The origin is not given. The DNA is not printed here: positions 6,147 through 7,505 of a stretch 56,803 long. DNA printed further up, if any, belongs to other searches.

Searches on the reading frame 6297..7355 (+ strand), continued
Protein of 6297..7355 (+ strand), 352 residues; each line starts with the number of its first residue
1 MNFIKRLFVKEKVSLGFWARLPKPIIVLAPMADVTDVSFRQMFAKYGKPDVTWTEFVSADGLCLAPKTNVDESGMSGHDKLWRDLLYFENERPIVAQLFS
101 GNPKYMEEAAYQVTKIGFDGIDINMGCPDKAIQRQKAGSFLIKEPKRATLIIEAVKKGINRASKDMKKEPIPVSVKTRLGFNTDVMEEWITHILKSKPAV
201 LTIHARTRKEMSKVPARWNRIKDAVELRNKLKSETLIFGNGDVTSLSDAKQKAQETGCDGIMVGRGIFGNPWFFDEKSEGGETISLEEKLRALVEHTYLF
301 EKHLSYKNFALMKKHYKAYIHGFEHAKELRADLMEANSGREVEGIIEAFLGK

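Call 79: find_encoding_contigs(protein=P0025, flank=4000, max_places=3)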
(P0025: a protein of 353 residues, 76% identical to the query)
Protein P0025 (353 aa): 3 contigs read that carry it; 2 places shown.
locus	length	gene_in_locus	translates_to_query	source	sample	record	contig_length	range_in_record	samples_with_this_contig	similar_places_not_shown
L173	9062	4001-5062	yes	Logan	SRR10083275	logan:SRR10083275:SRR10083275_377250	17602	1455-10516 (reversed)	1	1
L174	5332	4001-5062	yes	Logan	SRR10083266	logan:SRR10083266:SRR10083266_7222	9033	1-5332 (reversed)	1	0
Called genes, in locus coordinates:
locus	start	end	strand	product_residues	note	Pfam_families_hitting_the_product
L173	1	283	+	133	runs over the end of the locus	-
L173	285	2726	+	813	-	PF00004:AAA (faint), PF00158:Sigma54_activat (weak), PF07724:AAA_2, PF07728:AAA_5, PF10431:ClpB_D2-small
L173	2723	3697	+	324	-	PF00768:Peptidase_S11, PF02113:Peptidase_S13 (faint), PF13354:Beta-lactamase2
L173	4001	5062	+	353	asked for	PF01207:Dus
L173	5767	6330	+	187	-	-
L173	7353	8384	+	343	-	PF05496:RuvB_N, PF13177:DNA_pol3_delta2 (weak), PF00004:AAA, PF13401:AAA_22 (faint), PF13177:DNA_pol3_delta2, PF12169:DNA_pol3_gamma3 (faint)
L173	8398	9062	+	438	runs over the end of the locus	PF03734:YkuD, PF00768:Peptidase_S11 (faint)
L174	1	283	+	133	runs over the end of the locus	-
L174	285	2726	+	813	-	PF00004:AAA (faint), PF00158:Sigma54_activat (weak), PF07724:AAA_2, PF07728:AAA_5, PF10431:ClpB_D2-small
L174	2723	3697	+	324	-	PF00768:Peptidase_S11, PF02113:Peptidase_S13 (faint), PF13354:Beta-lactamase2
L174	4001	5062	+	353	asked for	PF01207:Dus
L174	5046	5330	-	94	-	?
